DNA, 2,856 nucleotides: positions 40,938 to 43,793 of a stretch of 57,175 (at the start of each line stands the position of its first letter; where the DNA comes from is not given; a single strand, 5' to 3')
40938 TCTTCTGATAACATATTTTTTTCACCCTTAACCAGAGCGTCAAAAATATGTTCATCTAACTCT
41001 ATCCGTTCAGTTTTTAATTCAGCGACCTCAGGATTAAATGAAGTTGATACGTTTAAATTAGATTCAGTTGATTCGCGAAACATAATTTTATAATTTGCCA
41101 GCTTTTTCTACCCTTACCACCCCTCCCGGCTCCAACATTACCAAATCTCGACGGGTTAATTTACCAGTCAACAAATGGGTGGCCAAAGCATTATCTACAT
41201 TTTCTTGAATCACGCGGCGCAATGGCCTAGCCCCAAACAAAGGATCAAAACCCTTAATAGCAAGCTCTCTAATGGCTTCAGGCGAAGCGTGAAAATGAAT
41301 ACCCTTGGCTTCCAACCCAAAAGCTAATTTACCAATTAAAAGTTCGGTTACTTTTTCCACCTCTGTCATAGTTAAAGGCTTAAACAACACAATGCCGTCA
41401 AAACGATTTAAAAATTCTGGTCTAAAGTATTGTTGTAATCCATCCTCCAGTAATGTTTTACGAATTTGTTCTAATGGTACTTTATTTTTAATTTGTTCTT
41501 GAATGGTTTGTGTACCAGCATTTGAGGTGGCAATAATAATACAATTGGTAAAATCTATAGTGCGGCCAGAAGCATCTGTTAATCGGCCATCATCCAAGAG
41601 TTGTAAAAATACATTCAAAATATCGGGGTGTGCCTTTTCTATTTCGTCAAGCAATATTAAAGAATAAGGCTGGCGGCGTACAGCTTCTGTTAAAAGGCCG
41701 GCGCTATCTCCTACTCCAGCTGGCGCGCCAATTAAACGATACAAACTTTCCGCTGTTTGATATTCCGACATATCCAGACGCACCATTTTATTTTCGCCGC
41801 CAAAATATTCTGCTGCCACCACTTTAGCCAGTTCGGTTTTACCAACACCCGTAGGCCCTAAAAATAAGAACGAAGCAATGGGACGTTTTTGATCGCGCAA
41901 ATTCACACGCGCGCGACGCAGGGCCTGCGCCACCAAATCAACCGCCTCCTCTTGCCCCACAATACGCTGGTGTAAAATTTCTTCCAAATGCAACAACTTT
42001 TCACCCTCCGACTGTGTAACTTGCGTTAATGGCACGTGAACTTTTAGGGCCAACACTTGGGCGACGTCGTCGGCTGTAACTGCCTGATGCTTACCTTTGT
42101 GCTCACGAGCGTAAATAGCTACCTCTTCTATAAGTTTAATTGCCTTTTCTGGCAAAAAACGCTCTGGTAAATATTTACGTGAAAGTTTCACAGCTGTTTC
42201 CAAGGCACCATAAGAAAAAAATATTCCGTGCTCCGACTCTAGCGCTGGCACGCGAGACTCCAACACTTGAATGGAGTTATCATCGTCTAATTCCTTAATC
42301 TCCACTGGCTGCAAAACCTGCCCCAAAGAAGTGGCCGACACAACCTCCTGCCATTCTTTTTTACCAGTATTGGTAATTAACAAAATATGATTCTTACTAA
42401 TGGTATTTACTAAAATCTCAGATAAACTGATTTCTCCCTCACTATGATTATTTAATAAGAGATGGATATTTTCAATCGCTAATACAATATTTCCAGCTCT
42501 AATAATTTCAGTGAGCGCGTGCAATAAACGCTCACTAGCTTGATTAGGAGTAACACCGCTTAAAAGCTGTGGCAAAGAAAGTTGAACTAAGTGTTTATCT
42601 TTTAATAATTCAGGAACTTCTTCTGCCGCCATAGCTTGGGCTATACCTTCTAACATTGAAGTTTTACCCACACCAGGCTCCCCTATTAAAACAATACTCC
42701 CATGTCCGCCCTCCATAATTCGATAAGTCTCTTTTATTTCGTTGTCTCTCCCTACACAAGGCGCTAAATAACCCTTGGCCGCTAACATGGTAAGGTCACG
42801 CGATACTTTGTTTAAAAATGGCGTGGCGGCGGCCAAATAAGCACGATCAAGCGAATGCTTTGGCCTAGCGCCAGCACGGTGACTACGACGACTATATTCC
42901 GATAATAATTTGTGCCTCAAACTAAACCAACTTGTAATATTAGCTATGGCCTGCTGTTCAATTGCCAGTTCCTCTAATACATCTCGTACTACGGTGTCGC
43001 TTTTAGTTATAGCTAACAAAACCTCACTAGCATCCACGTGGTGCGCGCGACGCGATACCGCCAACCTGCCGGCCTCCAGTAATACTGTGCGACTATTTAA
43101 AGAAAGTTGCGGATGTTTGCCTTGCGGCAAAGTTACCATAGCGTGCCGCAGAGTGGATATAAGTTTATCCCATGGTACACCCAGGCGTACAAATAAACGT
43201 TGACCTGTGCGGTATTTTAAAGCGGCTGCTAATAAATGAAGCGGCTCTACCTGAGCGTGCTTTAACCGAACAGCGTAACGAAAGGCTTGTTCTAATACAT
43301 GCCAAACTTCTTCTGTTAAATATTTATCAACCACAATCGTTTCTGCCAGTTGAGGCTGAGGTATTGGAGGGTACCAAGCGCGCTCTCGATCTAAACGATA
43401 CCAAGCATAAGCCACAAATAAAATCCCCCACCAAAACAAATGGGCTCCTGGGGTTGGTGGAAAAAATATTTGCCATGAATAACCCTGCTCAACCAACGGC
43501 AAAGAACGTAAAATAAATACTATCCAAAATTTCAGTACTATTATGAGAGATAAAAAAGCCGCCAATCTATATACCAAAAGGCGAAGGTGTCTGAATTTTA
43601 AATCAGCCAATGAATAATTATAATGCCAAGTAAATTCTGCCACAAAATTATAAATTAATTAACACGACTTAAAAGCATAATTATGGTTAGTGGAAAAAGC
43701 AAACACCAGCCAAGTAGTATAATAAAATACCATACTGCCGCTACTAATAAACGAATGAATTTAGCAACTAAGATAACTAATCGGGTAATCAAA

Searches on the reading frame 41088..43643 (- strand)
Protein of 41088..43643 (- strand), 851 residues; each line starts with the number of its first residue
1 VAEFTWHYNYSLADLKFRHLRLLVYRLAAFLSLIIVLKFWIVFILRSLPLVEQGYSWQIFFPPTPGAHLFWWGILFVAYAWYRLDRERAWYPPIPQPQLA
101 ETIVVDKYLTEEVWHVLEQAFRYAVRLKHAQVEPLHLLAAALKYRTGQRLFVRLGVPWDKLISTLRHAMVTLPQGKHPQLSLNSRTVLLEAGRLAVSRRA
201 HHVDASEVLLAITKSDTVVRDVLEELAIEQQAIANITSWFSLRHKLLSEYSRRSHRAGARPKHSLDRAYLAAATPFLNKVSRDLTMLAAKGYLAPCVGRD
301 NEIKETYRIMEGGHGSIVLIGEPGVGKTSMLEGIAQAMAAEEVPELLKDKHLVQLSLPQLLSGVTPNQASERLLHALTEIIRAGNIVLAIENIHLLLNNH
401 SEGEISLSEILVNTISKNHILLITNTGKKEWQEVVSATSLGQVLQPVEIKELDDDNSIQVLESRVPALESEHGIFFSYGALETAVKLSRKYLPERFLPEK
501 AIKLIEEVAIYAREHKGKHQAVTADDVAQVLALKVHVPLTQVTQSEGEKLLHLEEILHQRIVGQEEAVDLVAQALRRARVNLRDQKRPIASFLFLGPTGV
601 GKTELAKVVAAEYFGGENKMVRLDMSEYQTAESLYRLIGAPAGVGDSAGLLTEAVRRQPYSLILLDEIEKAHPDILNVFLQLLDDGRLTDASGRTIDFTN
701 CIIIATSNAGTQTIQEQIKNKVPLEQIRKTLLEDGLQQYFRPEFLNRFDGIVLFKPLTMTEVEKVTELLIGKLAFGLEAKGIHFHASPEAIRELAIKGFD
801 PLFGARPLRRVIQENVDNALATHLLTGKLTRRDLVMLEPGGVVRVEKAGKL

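Call 66: search_protein_families(library=pfam, proteins=[window:41088-43643:-], max_evalue=0.00001)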
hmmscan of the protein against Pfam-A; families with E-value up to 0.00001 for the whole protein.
window:41088-43643:- (851 aa): 13 families
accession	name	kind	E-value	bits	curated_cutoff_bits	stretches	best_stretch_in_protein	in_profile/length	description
PF07724.20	AAA_2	-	2.2e-56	190.9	27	1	587-749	1-164/166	AAA domain (Cdc48 subfamily)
PF00004.35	AAA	-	2.6e-20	73.6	21.2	2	593-719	2-119/131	ATPase family associated with various cellular activities (AAA)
PF10431.15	ClpB_D2-small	-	7.6e-18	64.8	21.9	1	757-834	1-78/81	C-terminal, D2-small domain, of ClpB protein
PF07728.20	AAA_5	-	4.9e-17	62.7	22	1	592-711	2-125/139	AAA domain (dynein-related subfamily)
PF17871.7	AAA_lid_9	-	3.2e-13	49.9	22.8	1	454-523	2-71/104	AAA lid domain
PF13401.12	AAA_22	-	1.2e-10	42.2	27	0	313-413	4-109/130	AAA domain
PF13191.12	AAA_16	-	3.6e-10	41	32.6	1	296-394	2-142/167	AAA ATPase domain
PF05729.18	NACHT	-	9.9e-08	32.4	26.7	0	317-346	3-32/167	NACHT domain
PF01695.23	IstB_IS21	-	2.5e-07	30.9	24.1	0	316-441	94-209/238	IstB-like ATP binding protein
PF20720.3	nSTAND3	-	2.7e-07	30.8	27.2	0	314-343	17-46/155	Novel STAND NTPase 3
PF00158.32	Sigma54_activat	-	1.4e-06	28.6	20.2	0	581-715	14-150/168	Sigma-54 interaction domain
PF05496.18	RuvB_N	-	2.1e-06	28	27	0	562-613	10-57/159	Holliday junction DNA helicase RuvB P-loop domain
PF13604.12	AAA_30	-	5e-06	26.8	27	0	309-342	13-46/191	AAA domain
